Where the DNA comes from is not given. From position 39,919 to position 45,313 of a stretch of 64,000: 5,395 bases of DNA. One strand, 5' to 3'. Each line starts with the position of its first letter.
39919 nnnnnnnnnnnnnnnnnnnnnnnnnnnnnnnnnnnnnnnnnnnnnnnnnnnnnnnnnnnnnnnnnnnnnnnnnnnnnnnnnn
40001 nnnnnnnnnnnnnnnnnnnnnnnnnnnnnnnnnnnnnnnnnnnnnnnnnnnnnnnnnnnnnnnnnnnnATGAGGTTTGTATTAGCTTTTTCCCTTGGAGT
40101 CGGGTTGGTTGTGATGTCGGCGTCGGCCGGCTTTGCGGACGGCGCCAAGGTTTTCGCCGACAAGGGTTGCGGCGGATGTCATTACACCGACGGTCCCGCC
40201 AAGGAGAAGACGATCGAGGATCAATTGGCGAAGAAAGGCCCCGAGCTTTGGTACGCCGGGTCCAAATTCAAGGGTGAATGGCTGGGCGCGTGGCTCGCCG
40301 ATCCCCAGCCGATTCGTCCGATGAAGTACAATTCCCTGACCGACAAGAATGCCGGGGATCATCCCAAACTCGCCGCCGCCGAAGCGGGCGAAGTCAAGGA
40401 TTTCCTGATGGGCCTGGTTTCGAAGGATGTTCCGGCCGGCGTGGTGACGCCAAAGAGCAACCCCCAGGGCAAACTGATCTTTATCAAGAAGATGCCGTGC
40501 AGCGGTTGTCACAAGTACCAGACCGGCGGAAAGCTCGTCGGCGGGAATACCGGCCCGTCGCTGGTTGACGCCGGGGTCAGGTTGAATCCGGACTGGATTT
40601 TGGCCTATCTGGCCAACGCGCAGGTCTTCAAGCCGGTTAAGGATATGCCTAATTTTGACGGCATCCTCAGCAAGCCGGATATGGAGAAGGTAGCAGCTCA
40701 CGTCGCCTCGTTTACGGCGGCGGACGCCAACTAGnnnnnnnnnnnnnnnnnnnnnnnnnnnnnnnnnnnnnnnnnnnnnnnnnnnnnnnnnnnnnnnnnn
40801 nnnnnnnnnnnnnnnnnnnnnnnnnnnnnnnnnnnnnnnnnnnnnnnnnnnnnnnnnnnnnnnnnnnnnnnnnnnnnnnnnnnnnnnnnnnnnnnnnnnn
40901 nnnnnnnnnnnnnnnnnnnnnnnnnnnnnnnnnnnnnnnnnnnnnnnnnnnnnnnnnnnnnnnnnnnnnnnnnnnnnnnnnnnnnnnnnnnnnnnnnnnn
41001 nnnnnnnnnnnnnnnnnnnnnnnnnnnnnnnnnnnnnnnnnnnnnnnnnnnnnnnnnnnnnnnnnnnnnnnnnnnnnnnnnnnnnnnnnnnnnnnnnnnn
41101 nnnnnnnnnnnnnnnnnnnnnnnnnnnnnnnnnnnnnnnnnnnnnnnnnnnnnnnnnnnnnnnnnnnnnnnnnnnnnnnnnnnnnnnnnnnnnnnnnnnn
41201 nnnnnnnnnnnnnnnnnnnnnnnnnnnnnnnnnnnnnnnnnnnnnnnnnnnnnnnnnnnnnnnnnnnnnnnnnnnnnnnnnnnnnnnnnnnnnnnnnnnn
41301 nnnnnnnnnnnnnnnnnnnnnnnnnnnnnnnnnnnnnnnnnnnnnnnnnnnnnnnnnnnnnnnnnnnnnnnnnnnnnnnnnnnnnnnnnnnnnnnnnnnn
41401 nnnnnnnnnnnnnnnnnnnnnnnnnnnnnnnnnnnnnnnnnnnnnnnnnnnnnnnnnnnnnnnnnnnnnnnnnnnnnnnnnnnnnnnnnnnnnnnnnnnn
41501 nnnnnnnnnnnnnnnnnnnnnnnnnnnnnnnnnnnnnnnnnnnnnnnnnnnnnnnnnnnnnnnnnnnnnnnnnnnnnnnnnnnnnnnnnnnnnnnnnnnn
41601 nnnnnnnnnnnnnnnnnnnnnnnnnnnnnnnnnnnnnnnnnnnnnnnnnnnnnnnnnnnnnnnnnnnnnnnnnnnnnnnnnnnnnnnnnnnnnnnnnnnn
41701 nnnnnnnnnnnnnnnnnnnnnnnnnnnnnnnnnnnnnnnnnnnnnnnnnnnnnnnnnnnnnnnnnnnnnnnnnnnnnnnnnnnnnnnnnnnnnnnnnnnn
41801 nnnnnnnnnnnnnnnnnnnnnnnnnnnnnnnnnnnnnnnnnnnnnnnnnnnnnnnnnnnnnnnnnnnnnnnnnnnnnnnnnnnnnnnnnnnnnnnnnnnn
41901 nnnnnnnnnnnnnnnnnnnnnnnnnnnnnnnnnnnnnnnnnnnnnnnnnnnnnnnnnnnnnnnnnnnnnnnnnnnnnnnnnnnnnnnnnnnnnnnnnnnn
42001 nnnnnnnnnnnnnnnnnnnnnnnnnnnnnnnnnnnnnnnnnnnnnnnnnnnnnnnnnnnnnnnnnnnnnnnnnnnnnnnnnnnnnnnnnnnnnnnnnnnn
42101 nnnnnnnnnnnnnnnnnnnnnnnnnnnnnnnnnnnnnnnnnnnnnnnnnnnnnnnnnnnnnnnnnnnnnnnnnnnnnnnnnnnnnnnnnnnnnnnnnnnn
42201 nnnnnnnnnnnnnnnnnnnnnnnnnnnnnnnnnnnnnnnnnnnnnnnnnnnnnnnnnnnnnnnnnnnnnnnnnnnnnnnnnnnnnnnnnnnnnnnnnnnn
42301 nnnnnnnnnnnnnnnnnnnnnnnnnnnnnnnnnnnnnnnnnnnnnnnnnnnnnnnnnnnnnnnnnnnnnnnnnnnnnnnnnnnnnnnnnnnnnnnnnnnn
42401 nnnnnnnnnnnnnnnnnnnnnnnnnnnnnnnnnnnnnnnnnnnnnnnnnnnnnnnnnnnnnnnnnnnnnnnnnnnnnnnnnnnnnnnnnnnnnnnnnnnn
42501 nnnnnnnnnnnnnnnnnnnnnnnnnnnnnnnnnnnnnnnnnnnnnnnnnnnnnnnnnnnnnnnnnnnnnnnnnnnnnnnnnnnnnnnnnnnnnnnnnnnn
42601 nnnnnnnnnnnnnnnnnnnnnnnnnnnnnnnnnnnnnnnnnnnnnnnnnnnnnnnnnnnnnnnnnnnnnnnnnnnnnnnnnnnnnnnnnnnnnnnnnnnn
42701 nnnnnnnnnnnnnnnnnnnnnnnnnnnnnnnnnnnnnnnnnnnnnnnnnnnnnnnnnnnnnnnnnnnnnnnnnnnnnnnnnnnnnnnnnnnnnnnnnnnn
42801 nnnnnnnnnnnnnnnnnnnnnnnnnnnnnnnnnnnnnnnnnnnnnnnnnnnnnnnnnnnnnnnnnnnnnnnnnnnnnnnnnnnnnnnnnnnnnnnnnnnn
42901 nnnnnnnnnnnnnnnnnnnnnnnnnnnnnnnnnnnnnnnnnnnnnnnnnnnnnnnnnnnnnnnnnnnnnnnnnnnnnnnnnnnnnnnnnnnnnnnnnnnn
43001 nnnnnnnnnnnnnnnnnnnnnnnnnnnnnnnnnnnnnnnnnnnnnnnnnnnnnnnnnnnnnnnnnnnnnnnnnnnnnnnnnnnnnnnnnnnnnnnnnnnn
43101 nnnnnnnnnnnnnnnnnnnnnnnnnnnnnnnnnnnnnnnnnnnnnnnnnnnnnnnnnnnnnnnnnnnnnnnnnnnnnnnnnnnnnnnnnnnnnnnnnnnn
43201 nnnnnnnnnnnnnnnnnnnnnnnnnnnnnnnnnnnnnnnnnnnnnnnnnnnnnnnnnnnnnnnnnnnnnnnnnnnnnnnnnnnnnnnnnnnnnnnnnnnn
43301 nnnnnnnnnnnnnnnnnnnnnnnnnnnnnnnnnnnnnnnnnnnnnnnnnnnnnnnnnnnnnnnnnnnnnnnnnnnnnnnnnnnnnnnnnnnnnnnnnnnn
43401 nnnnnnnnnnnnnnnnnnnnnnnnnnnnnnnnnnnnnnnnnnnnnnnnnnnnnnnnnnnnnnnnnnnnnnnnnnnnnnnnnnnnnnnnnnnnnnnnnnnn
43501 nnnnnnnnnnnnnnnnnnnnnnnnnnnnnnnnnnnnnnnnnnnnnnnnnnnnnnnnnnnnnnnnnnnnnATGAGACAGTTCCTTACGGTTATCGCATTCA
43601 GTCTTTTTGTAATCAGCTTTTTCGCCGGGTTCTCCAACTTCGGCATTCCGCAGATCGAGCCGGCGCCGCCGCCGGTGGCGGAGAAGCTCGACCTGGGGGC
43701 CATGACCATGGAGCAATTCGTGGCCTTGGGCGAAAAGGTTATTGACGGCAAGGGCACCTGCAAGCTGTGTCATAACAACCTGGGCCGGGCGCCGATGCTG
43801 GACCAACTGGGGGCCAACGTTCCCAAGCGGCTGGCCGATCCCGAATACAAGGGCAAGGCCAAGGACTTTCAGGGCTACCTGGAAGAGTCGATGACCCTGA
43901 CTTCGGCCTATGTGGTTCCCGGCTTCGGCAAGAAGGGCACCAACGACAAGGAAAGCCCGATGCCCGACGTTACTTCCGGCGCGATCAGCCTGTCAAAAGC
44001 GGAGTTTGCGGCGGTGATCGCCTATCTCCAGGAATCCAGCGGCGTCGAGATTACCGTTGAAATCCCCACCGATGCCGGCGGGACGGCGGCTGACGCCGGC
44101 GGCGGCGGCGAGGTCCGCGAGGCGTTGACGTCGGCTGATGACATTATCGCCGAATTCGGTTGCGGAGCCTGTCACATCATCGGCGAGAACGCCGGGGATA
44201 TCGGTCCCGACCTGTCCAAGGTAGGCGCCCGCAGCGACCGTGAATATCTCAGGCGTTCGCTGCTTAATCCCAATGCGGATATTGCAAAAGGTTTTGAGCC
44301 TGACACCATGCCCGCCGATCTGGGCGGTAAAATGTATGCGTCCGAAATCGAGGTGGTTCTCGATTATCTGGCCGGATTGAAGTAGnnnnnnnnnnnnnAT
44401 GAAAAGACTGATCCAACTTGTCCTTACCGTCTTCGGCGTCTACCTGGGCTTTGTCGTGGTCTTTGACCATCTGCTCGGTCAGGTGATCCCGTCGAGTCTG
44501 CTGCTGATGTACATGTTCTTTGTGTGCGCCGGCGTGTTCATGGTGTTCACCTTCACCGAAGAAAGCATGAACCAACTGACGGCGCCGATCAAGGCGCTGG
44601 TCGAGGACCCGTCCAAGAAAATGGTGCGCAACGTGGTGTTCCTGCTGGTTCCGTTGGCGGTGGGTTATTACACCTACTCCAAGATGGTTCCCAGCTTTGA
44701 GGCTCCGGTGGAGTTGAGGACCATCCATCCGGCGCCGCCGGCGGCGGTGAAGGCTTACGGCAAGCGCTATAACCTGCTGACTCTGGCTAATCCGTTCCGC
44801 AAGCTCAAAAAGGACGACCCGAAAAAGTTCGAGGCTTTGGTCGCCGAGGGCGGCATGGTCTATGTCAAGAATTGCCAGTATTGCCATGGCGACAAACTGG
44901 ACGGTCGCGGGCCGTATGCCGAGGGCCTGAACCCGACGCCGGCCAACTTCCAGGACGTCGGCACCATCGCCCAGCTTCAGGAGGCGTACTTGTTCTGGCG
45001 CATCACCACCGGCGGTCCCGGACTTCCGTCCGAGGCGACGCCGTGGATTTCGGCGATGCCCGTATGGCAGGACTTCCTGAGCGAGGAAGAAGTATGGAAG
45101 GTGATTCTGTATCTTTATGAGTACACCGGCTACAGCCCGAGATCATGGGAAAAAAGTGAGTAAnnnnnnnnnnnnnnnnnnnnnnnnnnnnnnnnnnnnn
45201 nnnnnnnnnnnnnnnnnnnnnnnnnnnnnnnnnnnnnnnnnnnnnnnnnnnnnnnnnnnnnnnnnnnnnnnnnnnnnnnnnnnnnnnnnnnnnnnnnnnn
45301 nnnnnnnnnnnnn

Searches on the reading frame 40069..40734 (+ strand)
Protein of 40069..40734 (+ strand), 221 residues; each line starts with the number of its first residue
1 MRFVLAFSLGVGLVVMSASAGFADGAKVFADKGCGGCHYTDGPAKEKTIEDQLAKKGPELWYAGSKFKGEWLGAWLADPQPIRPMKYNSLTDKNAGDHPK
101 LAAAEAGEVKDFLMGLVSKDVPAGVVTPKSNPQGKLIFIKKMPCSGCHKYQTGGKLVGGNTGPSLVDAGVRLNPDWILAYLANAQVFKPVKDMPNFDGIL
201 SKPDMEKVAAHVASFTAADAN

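Call 53: search_protein_families(library=pfam, proteins=[window:40069-40734:+], max_evalue=0.001)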
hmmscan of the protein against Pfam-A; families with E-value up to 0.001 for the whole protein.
window:40069-40734:+ (221 aa): 3 families
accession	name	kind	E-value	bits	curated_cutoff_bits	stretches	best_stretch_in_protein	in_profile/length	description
PF00034.26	Cytochrom_C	-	6.2e-11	43.9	21.3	1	23-114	2-87/90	Cytochrome c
PF13442.11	Cytochrome_CBB3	-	3.1e-09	37.5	27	1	140-212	12-68/68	Cytochrome C oxidase, cbb3-type, subunit III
PF02433.20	FixO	-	0.00046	20.2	29.6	0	160-213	101-155/219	Cytochrome C oxidase, mono-heme subunit/FixO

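Call 69: search_protein_families(library=ncbifam, proteins=[window:40069-40734:+], max_evalue=0.0001)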
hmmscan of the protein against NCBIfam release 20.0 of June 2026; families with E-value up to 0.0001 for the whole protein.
window:40069-40734:+ (221 aa): 3 families
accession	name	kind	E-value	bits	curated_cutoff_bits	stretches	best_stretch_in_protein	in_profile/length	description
TIGR04485.1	thiosulf_SoxX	equivalog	1.5e-11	44.8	61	1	144-213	5-76/78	sulfur oxidation c-type cytochrome SoxX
TIGR00782.1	ccoP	equivalog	1e-05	25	179.95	0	133-216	109-193/285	cytochrome-c oxidase, cbb3-type subunit III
NF045930.1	Cytc6PetJCyano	equivalog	2e-05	24.5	135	0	134-214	31-104/110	cytochrome c6 PetJ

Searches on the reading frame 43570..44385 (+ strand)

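Call 53: search_protein_families(library=pfam, proteins=[window:43570-44385:+], max_evalue=0.001)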
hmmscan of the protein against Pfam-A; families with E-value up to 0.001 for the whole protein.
window:43570-44385:+ (271 aa): 2 families
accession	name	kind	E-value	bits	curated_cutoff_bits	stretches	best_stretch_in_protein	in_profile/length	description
PF00034.26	Cytochrom_C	-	1.6e-08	36.1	21.3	0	197-270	11-89/90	Cytochrome c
PF13442.11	Cytochrome_CBB3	-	0.00013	22.6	27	0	197-267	13-68/68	Cytochrome C oxidase, cbb3-type, subunit III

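Call 69: search_protein_families(library=ncbifam, proteins=[window:43570-44385:+], max_evalue=0.0001)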
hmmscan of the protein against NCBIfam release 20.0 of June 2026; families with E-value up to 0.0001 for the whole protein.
window:43570-44385:+ (271 aa): 3 families
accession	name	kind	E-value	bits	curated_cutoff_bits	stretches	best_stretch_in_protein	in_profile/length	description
TIGR02603.1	CxxCH_TIGR02603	domain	2.6e-12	46.9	68.15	1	197-249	13-65/134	putative heme-binding domain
TIGR04485.1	thiosulf_SoxX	equivalog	4.3e-12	46.6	61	1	198-268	5-76/78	sulfur oxidation c-type cytochrome SoxX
NF045774.1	cytochro_C551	exception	6.7e-05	22.8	118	0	183-235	35-86/110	cytochrome c551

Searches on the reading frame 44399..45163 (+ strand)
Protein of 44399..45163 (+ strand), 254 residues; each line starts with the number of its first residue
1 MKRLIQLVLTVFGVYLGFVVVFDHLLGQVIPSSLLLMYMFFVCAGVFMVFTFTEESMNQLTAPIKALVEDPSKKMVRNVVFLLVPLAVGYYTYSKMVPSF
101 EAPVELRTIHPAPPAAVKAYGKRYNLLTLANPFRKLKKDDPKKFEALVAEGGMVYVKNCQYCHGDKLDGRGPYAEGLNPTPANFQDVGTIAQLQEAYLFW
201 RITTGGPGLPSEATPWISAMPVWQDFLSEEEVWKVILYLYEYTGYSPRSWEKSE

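Call 53: search_protein_families(library=pfam, proteins=[window:44399-45163:+], max_evalue=0.001)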
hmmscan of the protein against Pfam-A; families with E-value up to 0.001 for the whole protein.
window:44399-45163:+ (254 aa): 2 families
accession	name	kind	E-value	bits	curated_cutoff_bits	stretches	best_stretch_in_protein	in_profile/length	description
PF13442.11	Cytochrome_CBB3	-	6.2e-10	39.7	27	1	148-239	3-68/68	Cytochrome C oxidase, cbb3-type, subunit III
PF00034.26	Cytochrom_C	-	1.7e-06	29.7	21.3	1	148-239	1-86/90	Cytochrome c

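Call 69: search_protein_families(library=ncbifam, proteins=[window:44399-45163:+], max_evalue=0.0001)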
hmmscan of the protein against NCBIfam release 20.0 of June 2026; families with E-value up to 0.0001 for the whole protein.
window:44399-45163:+ (254 aa): 2 families
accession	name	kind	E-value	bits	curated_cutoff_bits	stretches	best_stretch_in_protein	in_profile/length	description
NF011054.0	PRK14486.1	equivalog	4.1e-07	29.8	447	1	146-240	213-288/294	putative bifunctional cbb3-type cytochrome c oxidase subunit II/cytochrome c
NF033864.1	cytochrome579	equivalog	5.1e-06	26.4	280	1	147-238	48-135/179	cytochrome 579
